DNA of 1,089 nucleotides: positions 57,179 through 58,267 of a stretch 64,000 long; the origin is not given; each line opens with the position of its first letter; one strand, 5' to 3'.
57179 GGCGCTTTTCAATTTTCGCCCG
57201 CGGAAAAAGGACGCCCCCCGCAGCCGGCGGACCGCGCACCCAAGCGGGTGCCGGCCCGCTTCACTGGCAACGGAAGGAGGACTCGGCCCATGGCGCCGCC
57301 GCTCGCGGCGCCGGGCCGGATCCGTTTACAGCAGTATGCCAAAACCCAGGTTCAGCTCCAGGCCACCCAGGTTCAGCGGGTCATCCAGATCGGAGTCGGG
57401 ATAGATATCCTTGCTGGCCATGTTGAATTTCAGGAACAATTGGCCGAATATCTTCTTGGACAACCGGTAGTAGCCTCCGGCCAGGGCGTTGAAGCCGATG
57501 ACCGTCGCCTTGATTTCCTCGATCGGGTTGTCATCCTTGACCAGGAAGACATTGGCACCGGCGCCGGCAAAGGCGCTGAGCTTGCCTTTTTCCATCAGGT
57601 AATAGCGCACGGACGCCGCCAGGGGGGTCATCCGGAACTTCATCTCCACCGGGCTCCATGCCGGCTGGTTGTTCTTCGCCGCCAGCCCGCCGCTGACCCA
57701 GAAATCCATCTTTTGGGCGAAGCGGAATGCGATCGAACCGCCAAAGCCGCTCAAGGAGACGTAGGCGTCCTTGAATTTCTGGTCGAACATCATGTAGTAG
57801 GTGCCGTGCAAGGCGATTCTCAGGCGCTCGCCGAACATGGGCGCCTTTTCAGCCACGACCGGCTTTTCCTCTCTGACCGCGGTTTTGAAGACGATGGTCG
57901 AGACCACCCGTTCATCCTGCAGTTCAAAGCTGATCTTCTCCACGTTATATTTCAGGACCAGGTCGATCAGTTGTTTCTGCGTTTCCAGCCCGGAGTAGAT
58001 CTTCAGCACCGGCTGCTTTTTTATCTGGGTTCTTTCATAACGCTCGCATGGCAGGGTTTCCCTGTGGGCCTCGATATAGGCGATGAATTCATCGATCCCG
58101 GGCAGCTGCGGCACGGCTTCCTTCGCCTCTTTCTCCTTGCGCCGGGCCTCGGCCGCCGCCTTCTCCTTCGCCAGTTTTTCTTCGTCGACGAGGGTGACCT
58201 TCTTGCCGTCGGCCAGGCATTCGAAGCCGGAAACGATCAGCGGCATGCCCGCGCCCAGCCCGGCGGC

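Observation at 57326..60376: Unusual single polypeptide combining two complete efflux-adaptor (MFP) modules with an outer-membrane-type beta-barrel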

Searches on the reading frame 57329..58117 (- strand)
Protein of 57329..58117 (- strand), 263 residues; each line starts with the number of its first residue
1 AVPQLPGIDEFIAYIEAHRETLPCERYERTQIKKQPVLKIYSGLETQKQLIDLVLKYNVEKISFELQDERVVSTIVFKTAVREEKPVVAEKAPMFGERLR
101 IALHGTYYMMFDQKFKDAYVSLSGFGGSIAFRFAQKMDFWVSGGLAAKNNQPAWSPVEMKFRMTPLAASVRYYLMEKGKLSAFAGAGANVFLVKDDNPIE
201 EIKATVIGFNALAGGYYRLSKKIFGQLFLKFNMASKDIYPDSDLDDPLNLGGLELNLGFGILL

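Call 21: search_protein_representatives(protein=window:57329-58117:-)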
Query: 263 residues. Proteins with E-value up to 0.001 (for the whole library): 179; up to 1e-10: 48; up to 1e-30: 16. The best 150 are listed.
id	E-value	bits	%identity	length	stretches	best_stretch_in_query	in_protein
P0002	1.4e-149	513.0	88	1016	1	2-263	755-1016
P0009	1.5e-129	447.3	75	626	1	2-262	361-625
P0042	3.9e-82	292.0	70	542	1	78-263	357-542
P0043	7.4e-73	261.6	93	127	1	137-263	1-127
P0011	3.1e-71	256.3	50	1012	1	6-259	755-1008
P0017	1.4e-56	208.3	54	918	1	80-260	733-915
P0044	8.1e-56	205.8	40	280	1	7-259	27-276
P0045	2.0e-55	204.5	52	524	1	80-260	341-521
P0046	1.3e-52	195.3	56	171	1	96-262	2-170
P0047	5.7e-47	176.8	82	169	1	145-241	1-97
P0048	1.6e-35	139.3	42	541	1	81-261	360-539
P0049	8.7e-35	136.9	31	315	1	5-259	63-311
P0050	3.7e-32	128.3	40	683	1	91-257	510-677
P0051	2.1e-31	125.9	37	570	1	88-261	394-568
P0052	3.0e-31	125.3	31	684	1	3-259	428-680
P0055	4.8e-27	111.6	32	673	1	5-259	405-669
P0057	2.4e-24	102.7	28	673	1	4-259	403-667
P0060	9.9e-23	97.4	33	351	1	66-259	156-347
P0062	8.4e-22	94.4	32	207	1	98-260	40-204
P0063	7.0e-21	91.4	33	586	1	89-261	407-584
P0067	1.7e-17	80.3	31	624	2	72-260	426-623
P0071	7.2e-16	74.9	33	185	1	96-261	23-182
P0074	3.2e-14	69.5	29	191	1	100-261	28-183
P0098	1.1e-08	51.5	24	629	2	97-261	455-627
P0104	2.4e-08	50.3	26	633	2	83-259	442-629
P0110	9.6e-08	48.3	24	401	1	90-261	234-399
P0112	3.3e-07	46.6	26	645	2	85-263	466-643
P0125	1.3e-06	44.6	35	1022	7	178-221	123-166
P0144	4.3e-06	42.9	26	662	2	81-259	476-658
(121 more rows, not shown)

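Call 22: search_protein_families(library=pfam, proteins=[P0044, P0049, P0052, P0055, P0071, P0074, P0062, P0098, P0060, P0110], max_evalue=0.01)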
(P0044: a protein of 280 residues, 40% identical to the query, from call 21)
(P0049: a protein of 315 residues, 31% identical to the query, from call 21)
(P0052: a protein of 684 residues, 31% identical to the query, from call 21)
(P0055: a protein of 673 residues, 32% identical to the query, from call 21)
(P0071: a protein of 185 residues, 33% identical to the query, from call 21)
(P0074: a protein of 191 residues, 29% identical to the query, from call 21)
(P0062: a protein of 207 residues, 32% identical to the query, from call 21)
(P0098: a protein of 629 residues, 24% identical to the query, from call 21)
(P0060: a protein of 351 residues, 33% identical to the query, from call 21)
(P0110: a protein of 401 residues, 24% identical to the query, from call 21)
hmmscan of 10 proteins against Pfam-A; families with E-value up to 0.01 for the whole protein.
P0044 (280 aa): 1 family
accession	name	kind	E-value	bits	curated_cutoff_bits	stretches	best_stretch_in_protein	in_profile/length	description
PF13505.12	OMP_b-brl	-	0.00068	20.3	28.7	1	113-268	21-165/175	Outer membrane protein beta-barrel domain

P0049 (315 aa): 1 family
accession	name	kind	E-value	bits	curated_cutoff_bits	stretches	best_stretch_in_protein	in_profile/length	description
PF13505.12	OMP_b-brl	-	3.4e-09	37.6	28.7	1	151-315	19-175/175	Outer membrane protein beta-barrel domain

P0052 (684 aa): 5 families
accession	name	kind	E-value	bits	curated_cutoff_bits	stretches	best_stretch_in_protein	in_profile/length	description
PF16576.10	HlyD_D23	-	2.2e-07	30.8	30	1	77-235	20-180/214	Barrel-sandwich domain of CusB or HlyD membrane-fusion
PF00364.28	Biotin_lipoyl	-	5e-07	29.9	22.1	0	167-197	42-72/73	Biotin-requiring enzyme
PF13505.12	OMP_b-brl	-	9.9e-07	29.5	28.7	1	526-682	25-173/175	Outer membrane protein beta-barrel domain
PF13437.12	HlyD_3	-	6.9e-05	24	22.2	1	169-241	1-78/106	HlyD family secretion protein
PF13533.13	Biotin_lipoyl_2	-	9.4e-05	22.6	29.8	0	84-108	8-32/32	Biotin-lipoyl like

P0055 (673 aa): 7 families
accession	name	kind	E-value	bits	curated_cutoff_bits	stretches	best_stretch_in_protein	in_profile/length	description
PF16576.10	HlyD_D23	-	5.4e-11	42.6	30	1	70-228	22-182/214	Barrel-sandwich domain of CusB or HlyD membrane-fusion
PF13437.12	HlyD_3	-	6.2e-08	33.8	22.2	1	161-229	2-75/106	HlyD family secretion protein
PF13533.13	Biotin_lipoyl_2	-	6.7e-08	32.6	29.8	1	74-99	7-32/32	Biotin-lipoyl like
PF13505.12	OMP_b-brl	-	1.4e-06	29.1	28.7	1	533-673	44-175/175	Outer membrane protein beta-barrel domain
PF03922.20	OmpW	-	8.9e-06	26.2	24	1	524-650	31-168/195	OmpW family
PF00364.28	Biotin_lipoyl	-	3.4e-05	24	22.1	0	70-98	45-73/73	Biotin-requiring enzyme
PF00358.26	PTS_EIIA_1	-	0.0019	18.3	27.2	0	160-214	39-96/127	phosphoenolpyruvate-dependent sugar phosphotransferase system, EIIA 1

P0071 (185 aa): 2 families
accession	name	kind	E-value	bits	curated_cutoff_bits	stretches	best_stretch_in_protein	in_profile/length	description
PF13505.12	OMP_b-brl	-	5.1e-06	27.2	28.7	1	29-151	23-146/175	Outer membrane protein beta-barrel domain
PF03922.20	OmpW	-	0.0077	16.6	24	1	87-131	80-126/195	OmpW family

P0074 (191 aa): 2 families
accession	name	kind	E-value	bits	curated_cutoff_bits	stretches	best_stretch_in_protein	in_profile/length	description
PF13505.12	OMP_b-brl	-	1.4e-06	29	28.7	1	20-185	11-175/175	Outer membrane protein beta-barrel domain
PF03922.20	OmpW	-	0.007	16.7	24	1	89-155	81-157/195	OmpW family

P0062 (207 aa): 2 families
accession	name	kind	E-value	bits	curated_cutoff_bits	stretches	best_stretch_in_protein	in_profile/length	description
PF13505.12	OMP_b-brl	-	1.4e-07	32.3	28.7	1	20-205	4-175/175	Outer membrane protein beta-barrel domain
PF11383.14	DUF3187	-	0.0048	16.5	24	0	27-93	160-228/320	Protein of unknown function (DUF3187)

P0098 (629 aa): 4 families
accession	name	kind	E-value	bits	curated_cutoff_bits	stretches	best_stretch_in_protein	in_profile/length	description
PF16576.10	HlyD_D23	-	3.6e-07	30.1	30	1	156-316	20-181/214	Barrel-sandwich domain of CusB or HlyD membrane-fusion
PF00364.28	Biotin_lipoyl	-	4.8e-06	26.8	22.1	0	158-197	3-47/73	Biotin-requiring enzyme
PF13437.12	HlyD_3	-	1.2e-05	26.4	22.2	1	248-320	1-81/106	HlyD family secretion protein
PF13505.12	OMP_b-brl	-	0.00072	20.2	28.7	1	453-629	18-175/175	Outer membrane protein beta-barrel domain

P0060 (351 aa): 2 families
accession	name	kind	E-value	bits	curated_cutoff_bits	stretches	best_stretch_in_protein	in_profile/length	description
PF13505.12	OMP_b-brl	-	1e-09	39.3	28.7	1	180-349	17-175/175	Outer membrane protein beta-barrel domain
PF03922.20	OmpW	-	1.9e-05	25.1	24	1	175-288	11-120/195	OmpW family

P0110 (401 aa): 2 families
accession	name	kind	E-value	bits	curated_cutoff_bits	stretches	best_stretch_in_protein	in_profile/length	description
PF11741.13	AMIN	-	8.6e-10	39.1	20.5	1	40-132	2-99/101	AMIN domain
PF13505.12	OMP_b-brl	-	3.3e-06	27.8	28.7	1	287-398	61-172/175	Outer membrane protein beta-barrel domain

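Call 64: list_cluster_members(proteins=[P0050, P0052, P0055, P0057, P0063, P0067, P0098, P0104, P0112, P0144])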
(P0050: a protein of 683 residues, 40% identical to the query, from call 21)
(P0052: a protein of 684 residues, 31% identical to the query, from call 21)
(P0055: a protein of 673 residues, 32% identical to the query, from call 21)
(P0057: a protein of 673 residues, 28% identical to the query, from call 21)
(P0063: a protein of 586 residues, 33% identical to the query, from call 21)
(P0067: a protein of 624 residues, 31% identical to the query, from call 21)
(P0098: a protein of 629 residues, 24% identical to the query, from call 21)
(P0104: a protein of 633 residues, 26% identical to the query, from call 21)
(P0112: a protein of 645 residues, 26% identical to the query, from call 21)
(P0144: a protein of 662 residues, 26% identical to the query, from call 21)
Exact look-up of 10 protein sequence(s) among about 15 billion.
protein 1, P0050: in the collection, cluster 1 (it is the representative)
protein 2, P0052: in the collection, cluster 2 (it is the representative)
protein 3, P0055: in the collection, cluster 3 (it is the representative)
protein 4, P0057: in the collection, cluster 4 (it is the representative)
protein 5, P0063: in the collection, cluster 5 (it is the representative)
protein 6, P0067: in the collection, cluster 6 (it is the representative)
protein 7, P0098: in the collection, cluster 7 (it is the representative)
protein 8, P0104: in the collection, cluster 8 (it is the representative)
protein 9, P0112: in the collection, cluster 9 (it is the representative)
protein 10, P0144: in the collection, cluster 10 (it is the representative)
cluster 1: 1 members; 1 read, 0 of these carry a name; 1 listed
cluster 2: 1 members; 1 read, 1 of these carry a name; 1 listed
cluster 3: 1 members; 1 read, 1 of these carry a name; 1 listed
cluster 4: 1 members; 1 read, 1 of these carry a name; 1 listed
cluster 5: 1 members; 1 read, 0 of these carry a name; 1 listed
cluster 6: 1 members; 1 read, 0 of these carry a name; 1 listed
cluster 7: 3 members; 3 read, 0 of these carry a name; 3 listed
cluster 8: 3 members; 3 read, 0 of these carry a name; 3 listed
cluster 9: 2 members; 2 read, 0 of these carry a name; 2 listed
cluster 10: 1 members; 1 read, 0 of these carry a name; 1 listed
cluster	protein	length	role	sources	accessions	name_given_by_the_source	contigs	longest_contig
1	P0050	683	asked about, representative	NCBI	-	-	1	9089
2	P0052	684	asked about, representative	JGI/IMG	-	RND family efflux transporter MFP subunit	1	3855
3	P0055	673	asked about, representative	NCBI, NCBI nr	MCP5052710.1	MAG: biotin/lipoyl-binding protein [bacterium] | biotin/lipoyl-binding protein [bacterium]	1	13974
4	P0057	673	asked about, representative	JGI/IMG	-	RND family efflux transporter MFP subunit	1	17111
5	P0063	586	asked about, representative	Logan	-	-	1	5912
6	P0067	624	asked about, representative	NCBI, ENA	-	-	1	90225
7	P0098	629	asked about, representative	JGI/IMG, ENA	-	-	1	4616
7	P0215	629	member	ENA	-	-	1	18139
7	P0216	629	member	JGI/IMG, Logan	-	-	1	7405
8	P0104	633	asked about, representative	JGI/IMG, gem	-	-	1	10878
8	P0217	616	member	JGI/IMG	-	-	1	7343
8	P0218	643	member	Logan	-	-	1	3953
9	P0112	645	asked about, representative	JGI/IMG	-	-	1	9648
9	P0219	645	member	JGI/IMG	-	-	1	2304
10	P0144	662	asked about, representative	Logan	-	-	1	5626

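Call 66: find_related_loci(query=P0067, collection=genome_contigs, flank=10000)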
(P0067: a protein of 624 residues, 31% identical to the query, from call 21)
Query P0067 (624 aa) in genome_contigs; peptide patterns used: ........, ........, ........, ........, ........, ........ (x = any residue, [..] = any of these).
160 stretches matched a pattern; 1 encode a relative of the query (tblastn E <= 1e-3); 1 distinct loci.
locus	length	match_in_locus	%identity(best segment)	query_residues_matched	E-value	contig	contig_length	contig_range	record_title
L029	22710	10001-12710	100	1-624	0e+0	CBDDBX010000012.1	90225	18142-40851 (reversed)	MAG: Candidatus Aminicenantia bacterium isolate 4fa86780-61e5-4643-9f7f-dd0f5b482a8a genome assembly, contig: contig_12,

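Call 67: find_related_loci(query=P0055, collection=genome_contigs, flank=10000)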
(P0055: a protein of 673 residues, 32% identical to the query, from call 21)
Query P0055 (673 aa) in genome_contigs; peptide patterns used: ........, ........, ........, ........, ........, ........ (x = any residue, [..] = any of these).
49 stretches matched a pattern; 1 encode a relative of the query (tblastn E <= 1e-3); 1 distinct loci.
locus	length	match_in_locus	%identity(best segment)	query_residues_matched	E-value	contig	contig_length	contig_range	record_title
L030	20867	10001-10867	23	42-319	4e-11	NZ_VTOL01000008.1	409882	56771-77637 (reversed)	Dyadobacter sp. 3J3 NODE_8, whole genome shotgun sequence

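Call 69: search_protein_families(library=pfam, proteins=[L029:898-2415:-, L029:3301-4293:-, L029:4290-5786:-, L029:6930-8165:-, L029:8520-9974:+, L029:12108-12713:+, L029:12908-14389:+, L029:14413-15018:+, L029:15120-16844:+, L029:16956-18686:+], max_evalue=0.01)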
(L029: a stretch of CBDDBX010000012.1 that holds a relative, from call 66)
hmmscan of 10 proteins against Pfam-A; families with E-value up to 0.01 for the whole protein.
L029:898-2415:- (505 aa): 3 families
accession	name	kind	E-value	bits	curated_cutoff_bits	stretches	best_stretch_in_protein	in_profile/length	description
PF13472.12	Lipase_GDSL_2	-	1.5e-21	78.2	32.9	1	227-400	1-178/178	GDSL-like Lipase/Acylhydrolase family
PF00657.28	Lipase_GDSL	-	3.6e-10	40.8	23.6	1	228-403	4-206/208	GDSL-like Lipase/Acylhydrolase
PF16734.10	Pilin_GH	-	0.00081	20.2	28.9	0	56-108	40-97/114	Type IV pilin-like G and H, putative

L029:3301-4293:- (330 aa): 8 families
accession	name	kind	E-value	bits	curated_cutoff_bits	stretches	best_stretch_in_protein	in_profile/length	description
PF01370.27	Epimerase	-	2.1e-46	158.8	20.9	1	6-230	2-240/240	NAD dependent epimerase/dehydratase family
PF16363.11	GDP_Man_Dehyd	-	3.3e-32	112.7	27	1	6-319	1-331/332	GDP-mannose 4,6 dehydratase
PF01073.25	3Beta_HSD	-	3.5e-28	98.9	22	1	7-234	2-246/280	3-beta hydroxysteroid dehydrogenase/isomerase family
PF05368.20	NmrA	-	5.5e-16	59.5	27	1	5-126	5-115/298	NmrA-like family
PF13460.12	NAD_binding_10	-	5.9e-16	59.3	27.2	1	9-147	1-126/184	NAD(P)H-binding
PF04321.23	RmlD_sub_bind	-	2.8e-15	56.6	27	1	5-187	3-167/287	RmlD substrate binding domain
PF07993.18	NAD_binding_4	-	3.2e-15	56.4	20.1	1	7-175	1-211/258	Male sterility protein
PF02719.21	Polysacc_synt_2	-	4.6e-09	36.3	20.2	1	6-117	2-128/293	Polysaccharide biosynthesis protein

L029:4290-5786:- (498 aa): 4 families
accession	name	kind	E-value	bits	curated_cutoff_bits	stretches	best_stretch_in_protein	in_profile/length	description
PF01266.30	DAO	-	7.8e-30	105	27.9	1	17-378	1-334/353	FAD dependent oxidoreductase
PF00890.30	FAD_binding_2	-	8.9e-07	28.9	20.4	1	171-242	137-209/414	FAD binding domain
PF12831.13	FAD_oxidored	-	2.5e-06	27.5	27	1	17-54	1-38/416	FAD dependent oxidoreductase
PF01494.25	FAD_binding_3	-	0.0054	16.4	22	0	17-47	3-33/349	FAD binding domain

L029:6930-8165:- (411 aa): 4 families
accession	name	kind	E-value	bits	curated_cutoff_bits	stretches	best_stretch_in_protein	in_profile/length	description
PF13360.13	PQQ_2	-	2.5e-26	93.2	27.6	1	94-337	2-232/233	Outer membrane protein assembly factor BamB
PF13570.13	Beta-prop_ACSF4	-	1.3e-16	61.4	133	1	96-234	72-197/329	Beta-alanine-activating enzyme, beta-propeller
PF01011.28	PQQ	-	6.4e-07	28.9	26.7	0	106-163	28-89/595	Glucose/ethanol/alcohol dehydrogenase, beta-propeller domain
PF23727.1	Beta-prop_FAM234A_B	-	0.0077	15.2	26.4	0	150-211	61-121/467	FAM234A/B beta-propeller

L029:8520-9974:+ (484 aa): 1 family
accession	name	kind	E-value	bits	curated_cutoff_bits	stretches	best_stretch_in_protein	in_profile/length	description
PF15892.11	BNR_4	-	0.0038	17.1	27.3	1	86-127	227-267/272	BNR repeat-containing family member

L029:12108-12713:+ (201 aa): 2 families
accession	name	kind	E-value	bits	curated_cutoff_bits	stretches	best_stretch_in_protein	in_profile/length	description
PF13505.12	OMP_b-brl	-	1.2e-15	58.5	28.7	1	15-201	3-175/175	Outer membrane protein beta-barrel domain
PF05736.17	OprF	-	4.5e-05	23.7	23.5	1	21-183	23-171/184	OprF membrane domain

L029:12908-14389:+ (493 aa): 0 families

L029:14413-15018:+ (201 aa): 1 family
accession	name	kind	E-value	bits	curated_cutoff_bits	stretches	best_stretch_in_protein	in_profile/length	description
PF13505.12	OMP_b-brl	-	3.3e-14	53.9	28.7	1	10-201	2-175/175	Outer membrane protein beta-barrel domain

L029:15120-16844:+ (574 aa): 3 families
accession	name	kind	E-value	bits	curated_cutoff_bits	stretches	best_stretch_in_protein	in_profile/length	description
PF18911.6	PKD_4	-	2.5e-22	79.2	27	1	387-470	1-84/85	PKD domain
PF00801.26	PKD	-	1.4e-16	60.7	23.5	1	398-463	6-73/80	PKD domain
PF22352.2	K319L-like_PKD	-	4.3e-07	30.3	27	1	406-471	13-84/84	K319L-like, PKD domain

L029:16956-18686:+ (576 aa): 3 families
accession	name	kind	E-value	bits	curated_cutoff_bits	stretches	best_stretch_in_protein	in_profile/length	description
PF18911.6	PKD_4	-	3.4e-22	78.7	27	1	389-473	1-85/85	PKD domain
PF00801.26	PKD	-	1.6e-14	54.1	23.5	1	400-467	8-75/80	PKD domain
PF22352.2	K319L-like_PKD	-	3.2e-09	37.1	27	1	409-473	14-84/84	K319L-like, PKD domain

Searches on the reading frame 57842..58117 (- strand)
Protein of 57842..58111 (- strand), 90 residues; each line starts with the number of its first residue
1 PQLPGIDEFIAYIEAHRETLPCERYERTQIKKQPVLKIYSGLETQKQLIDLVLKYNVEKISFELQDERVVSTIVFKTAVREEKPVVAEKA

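Call 7: search_protein_families(library=pfam, proteins=[window:57842-58111:-], max_evalue=10)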
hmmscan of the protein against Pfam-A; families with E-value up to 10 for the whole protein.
seq(90 aa): 0 families

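Call 45: predict_structure(alignment_id=A2)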
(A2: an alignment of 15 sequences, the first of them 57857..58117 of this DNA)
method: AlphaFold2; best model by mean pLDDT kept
length: 87 residues; sequences in the alignment: 15
mean_pLDDT: 81.9   pTM: 0.67
mean pLDDT of the five models: 81.9, 79.8, 79.1, 78.9, 78.5
residues with pLDDT >= 90: 22; 70-90: 53; 50-70: 4; < 50: 8
segments of 3 or more residues with pLDDT < 50: 82-87
pLDDT, mean of each block of 10 residues (from residue 1): 73 87 86 88 87 88 87 86 44
secondary structure, 60 per line:
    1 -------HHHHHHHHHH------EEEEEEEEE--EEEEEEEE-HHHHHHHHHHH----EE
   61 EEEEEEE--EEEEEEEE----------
elements in order: H8-17 E24-32 E35-42 H44-54 E59-67 E70-77

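Call 49: fold_search(model_id=the predicted structure, library=pdb)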
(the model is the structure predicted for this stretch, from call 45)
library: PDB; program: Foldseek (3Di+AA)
matches with E <= 10: 1092; with E <= 0.001: 0
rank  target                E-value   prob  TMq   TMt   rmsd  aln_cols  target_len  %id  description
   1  6rid_A                6.9e-02  0.99  0.43  0.04   5.2        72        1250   14  Structure of Vaccinia Virus DNA-dependent RNA polymerase elongation complex (released 2019-12-18)
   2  6ghu_A                7.3e-02  0.99  0.49  0.53   3.9        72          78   12  Crystal structure of the periplasmic domain of XcpY, oP crystal form. (released 2018-11-21)
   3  9c7n_A                9.2e-02  0.99  0.45  0.47   3.1        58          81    9  Crystal Structure of the GL3 ACT-like Domain (released 2025-10-08)
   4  6mrs                  9.2e-02  0.97  0.49  0.53   3.4        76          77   18  De novo designed protein Peak6 (released 2019-06-12)
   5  9olq_A                9.2e-02  0.96  0.45  0.20   3.6        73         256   16  Designed allosteric facilitated dissociation switch AS1_K46L_E50W_K172W_E173Y in complex state THE (released 2025-08-20)
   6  7mwr_B                1.0e-01  0.97  0.48  0.21   3.4        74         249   15  Structure of De Novo designed beta sheet heterodimer LHD101A53/B4 (released 2022-01-19)
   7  9dd4_A                1.2e-01  0.96  0.48  0.37   3.3        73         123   14  Crystal Structure of Designed facilitated dissociation target LHD101An1: LHD101A with an N-terminal extension (released 2025-08-20)
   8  9drl_B                1.2e-01  0.93  0.43  0.12   2.7        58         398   19  Cryo-EM structure of the T33-549 tetrahedral cage (released 2025-08-06)
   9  9olq_N                1.3e-01  0.97  0.49  0.38   3.4        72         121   14  Designed allosteric facilitated dissociation switch AS1_K46L_E50W_K172W_E173Y in complex state THE (released 2025-08-20)
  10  8j9v_A                1.3e-01  0.72  0.38  0.05  15.7        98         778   11  Cryo-EM structure of the African swine fever virus topoisomerase 2 complexed with Cut02aDNA and etoposide (EDI-1) (released 2024-02-07)
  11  8p0j_A                1.4e-01  0.87  0.40  0.04   6.1        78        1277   15  Cryo EM map and model of the vaccinia RNA polymerase intermediate pre-initiation open promoter complex (released 2024-05-22)
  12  8ps7_A                1.4e-01  0.89  0.43  0.16   9.1        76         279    8  Crystal structure of Medicago truncatula LYR4 kinase domain (released 2024-11-06)
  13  9c7n_D                1.6e-01  0.98  0.45  0.48   3.1        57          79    9  Crystal Structure of the GL3 ACT-like Domain (released 2025-10-08)
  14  9dcz_B                1.6e-01  0.97  0.51  0.38   3.3        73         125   14  Designed allosteric facilitated dissociation switch AS1 in complex state TH with methylated lysines, crystal #1 (released 2025-08-20)
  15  9dcz_D                1.6e-01  0.96  0.49  0.38   3.2        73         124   11  Designed allosteric facilitated dissociation switch AS1 in complex state TH with methylated lysines, crystal #1 (released 2025-08-20)
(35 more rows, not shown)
